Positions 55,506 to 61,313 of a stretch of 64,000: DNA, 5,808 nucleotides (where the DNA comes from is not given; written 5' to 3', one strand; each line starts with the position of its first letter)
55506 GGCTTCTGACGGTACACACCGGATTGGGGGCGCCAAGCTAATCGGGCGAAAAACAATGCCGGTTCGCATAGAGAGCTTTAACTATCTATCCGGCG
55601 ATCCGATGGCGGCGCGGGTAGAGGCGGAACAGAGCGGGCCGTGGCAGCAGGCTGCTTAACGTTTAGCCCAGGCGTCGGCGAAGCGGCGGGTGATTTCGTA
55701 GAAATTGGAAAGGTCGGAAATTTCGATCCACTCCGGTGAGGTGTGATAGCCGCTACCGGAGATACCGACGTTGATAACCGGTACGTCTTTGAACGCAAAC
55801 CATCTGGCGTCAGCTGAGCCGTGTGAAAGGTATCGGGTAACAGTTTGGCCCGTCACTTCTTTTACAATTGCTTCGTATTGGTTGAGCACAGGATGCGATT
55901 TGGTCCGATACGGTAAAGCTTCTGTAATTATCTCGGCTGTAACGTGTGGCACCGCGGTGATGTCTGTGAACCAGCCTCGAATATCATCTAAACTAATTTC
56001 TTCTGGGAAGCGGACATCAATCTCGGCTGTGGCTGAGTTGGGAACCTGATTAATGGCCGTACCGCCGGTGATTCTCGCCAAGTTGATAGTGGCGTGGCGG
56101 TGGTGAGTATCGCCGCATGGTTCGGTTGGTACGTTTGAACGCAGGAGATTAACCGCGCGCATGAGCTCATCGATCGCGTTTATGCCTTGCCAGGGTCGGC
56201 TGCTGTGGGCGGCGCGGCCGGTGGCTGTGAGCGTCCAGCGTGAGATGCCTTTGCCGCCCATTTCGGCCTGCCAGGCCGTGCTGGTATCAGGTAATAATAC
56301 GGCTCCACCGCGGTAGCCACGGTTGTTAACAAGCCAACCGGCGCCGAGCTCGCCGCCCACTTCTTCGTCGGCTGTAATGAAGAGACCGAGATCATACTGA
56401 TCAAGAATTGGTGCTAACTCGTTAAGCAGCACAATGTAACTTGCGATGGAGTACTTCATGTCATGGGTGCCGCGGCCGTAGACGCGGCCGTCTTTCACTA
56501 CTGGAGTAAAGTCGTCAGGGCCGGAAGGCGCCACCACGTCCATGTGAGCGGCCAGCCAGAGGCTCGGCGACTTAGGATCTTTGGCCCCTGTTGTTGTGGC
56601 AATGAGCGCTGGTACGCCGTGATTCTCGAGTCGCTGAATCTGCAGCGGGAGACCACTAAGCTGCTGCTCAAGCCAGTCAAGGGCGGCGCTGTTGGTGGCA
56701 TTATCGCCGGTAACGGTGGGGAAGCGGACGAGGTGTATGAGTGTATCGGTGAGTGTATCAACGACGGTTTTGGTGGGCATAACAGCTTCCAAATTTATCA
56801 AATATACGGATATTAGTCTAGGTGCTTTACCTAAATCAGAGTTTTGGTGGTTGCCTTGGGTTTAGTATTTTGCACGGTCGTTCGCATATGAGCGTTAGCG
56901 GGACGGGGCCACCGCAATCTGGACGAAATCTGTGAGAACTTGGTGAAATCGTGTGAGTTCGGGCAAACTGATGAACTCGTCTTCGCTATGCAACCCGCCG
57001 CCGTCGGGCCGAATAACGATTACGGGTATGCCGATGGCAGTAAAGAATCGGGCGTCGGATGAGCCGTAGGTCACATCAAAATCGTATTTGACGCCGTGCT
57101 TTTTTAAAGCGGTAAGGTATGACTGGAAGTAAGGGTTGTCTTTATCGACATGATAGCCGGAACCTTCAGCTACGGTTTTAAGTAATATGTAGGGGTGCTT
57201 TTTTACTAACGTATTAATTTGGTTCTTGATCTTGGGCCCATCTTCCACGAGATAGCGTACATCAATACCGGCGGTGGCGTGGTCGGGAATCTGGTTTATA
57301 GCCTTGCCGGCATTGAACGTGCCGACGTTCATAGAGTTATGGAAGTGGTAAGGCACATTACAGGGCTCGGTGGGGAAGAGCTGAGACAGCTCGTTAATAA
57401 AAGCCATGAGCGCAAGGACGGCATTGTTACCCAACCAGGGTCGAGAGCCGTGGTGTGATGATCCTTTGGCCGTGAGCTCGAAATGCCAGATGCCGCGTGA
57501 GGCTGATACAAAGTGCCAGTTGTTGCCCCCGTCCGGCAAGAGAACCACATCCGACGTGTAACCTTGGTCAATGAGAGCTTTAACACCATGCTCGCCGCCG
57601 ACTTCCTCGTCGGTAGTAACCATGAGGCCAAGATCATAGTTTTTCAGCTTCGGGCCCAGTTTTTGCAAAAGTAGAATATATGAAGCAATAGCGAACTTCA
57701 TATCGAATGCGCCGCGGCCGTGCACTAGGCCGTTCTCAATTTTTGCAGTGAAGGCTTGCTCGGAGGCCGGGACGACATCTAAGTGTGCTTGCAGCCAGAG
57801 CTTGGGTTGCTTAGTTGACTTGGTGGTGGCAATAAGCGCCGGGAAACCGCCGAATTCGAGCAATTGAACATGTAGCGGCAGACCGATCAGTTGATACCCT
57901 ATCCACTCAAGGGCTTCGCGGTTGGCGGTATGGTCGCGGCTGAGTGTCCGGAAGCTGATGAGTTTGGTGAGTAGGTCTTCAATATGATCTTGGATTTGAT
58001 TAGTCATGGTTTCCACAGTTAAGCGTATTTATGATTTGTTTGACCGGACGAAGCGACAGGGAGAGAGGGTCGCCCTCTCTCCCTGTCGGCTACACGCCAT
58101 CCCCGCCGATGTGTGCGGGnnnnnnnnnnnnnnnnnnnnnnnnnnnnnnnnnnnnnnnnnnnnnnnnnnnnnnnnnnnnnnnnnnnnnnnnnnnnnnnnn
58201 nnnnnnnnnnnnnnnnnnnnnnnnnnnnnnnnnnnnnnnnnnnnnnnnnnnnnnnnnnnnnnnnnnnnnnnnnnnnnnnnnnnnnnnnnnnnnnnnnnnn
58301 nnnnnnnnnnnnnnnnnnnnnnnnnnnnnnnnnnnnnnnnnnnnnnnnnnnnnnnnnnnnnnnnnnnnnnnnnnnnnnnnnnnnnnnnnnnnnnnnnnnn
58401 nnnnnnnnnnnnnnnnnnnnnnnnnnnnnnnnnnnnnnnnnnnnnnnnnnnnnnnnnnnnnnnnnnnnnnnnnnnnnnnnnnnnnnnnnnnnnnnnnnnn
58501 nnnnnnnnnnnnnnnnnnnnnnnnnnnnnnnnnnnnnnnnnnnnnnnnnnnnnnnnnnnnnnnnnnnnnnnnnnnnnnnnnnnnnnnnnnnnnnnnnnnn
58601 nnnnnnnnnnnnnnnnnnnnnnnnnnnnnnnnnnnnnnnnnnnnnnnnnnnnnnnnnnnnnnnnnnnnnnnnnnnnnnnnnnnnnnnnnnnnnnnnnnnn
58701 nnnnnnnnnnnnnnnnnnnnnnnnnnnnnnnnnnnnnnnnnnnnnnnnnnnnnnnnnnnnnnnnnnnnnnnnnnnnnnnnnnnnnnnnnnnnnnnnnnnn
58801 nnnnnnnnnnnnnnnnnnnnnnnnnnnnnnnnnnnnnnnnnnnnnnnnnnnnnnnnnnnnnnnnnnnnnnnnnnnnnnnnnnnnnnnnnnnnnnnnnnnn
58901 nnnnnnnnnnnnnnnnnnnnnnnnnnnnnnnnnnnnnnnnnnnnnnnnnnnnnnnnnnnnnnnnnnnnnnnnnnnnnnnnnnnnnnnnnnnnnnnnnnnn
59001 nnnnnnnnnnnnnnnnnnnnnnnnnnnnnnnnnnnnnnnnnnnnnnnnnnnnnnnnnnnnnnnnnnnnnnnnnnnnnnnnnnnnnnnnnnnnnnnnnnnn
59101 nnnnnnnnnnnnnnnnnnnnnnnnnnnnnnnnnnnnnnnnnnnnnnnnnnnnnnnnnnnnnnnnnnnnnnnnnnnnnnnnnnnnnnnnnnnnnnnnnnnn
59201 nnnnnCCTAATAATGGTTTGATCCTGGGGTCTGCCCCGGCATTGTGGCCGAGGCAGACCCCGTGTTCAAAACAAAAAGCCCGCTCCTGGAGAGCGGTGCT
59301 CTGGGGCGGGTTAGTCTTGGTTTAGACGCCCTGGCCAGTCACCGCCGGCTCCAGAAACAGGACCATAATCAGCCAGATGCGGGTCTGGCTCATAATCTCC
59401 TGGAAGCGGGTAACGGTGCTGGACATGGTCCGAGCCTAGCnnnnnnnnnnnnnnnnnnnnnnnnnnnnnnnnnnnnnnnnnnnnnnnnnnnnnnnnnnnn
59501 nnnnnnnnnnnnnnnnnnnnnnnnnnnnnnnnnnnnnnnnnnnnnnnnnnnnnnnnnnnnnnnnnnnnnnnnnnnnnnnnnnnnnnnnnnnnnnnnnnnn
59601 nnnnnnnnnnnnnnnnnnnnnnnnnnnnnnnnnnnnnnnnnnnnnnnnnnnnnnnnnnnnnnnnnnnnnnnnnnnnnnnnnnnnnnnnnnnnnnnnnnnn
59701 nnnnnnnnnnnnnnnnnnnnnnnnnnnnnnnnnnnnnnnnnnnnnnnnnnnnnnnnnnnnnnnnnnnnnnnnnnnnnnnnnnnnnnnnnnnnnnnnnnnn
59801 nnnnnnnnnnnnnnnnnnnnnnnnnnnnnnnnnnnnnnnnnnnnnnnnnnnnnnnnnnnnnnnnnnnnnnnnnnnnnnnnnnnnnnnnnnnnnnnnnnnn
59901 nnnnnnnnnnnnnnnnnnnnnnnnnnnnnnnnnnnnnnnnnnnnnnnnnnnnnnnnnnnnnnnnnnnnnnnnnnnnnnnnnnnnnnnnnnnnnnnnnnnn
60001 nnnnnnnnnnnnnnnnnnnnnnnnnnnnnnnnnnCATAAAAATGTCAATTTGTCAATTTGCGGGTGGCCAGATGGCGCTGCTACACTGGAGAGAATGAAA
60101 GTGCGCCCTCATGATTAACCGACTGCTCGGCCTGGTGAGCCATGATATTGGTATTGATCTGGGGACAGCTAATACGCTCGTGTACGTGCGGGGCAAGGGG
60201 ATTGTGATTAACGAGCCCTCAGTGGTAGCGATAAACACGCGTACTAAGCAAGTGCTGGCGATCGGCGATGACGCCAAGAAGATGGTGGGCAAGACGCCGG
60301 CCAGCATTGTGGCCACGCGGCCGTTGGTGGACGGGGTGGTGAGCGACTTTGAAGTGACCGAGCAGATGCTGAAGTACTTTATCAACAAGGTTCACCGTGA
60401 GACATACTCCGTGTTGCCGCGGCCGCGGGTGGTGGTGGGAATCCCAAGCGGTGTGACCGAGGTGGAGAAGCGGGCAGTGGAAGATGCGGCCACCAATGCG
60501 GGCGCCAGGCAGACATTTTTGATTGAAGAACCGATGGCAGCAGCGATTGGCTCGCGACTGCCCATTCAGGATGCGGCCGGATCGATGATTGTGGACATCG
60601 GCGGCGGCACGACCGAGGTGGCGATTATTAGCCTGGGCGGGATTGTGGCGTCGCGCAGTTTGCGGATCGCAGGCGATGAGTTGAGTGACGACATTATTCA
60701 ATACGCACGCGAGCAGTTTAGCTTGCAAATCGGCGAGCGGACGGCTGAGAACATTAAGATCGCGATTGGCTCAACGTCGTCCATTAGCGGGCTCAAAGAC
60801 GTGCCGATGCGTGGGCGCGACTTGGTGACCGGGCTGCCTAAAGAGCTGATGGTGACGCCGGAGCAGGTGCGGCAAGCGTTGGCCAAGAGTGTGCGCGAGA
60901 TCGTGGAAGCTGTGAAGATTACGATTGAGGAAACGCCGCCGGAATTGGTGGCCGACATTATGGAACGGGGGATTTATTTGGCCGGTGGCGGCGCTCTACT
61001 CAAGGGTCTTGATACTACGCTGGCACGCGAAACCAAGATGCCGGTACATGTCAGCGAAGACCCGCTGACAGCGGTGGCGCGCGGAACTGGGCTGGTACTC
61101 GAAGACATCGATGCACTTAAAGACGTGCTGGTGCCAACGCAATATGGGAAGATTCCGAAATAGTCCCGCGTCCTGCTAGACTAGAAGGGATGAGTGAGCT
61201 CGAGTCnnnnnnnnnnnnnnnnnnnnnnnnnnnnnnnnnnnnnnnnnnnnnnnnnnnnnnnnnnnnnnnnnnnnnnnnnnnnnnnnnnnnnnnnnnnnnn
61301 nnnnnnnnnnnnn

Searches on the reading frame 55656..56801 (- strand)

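Call 68: search_protein_families(library=pfam, proteins=[window:55656-56801:-], max_evalue=0.001)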
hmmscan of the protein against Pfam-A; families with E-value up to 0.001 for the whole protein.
window:55656-56801:- (381 aa): 3 families
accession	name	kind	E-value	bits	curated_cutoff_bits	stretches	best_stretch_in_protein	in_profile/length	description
PF01546.33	Peptidase_M20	-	1.1e-23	84.7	24.6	1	83-375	2-204/206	Peptidase family M20/M25/M40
PF07687.19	M20_dimer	-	3.5e-18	66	21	1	184-281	4-98/107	Peptidase dimerisation domain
PF05343.19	Peptidase_M42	-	0.00026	20.6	23.2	0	101-150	122-170/292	M42 glutamyl aminopeptidase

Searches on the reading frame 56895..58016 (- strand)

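Call 68: search_protein_families(library=pfam, proteins=[window:56895-58016:-], max_evalue=0.001)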
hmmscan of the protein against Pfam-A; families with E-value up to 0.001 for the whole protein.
window:56895-58016:- (373 aa): 3 families
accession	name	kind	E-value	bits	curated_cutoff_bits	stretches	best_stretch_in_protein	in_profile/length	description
PF01546.33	Peptidase_M20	-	1.2e-24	87.8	24.6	1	75-366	2-205/206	Peptidase family M20/M25/M40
PF07687.19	M20_dimer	-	1.9e-15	57.1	21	1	172-274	2-102/107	Peptidase dimerisation domain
PF05343.19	Peptidase_M42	-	9.8e-05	22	23.2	0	93-141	123-170/292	M42 glutamyl aminopeptidase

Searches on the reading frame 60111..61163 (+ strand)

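Call 68: search_protein_families(library=pfam, proteins=[window:60111-61163:+], max_evalue=0.001)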
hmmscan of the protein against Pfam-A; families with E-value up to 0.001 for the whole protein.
window:60111-61163:+ (350 aa): 5 families
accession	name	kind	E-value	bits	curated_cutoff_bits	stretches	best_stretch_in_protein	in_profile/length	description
PF06723.19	MreB_Mbl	-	1.9e-141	471.1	27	1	11-337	2-326/327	MreB/Mbl protein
PF14450.12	FtsA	-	1.1e-11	45.7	31.8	1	160-317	2-112/127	Cell division protein FtsA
PF00012.26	HSP70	-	3e-11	42.7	20.6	1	84-205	111-240/599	Hsp70 protein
PF00022.25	Actin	-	7.8e-09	35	27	1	36-202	31-190/410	Actin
PF11104.14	PilM_2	-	5.4e-06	26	27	0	287-316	277-306/340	Type IV pilus assembly protein PilM;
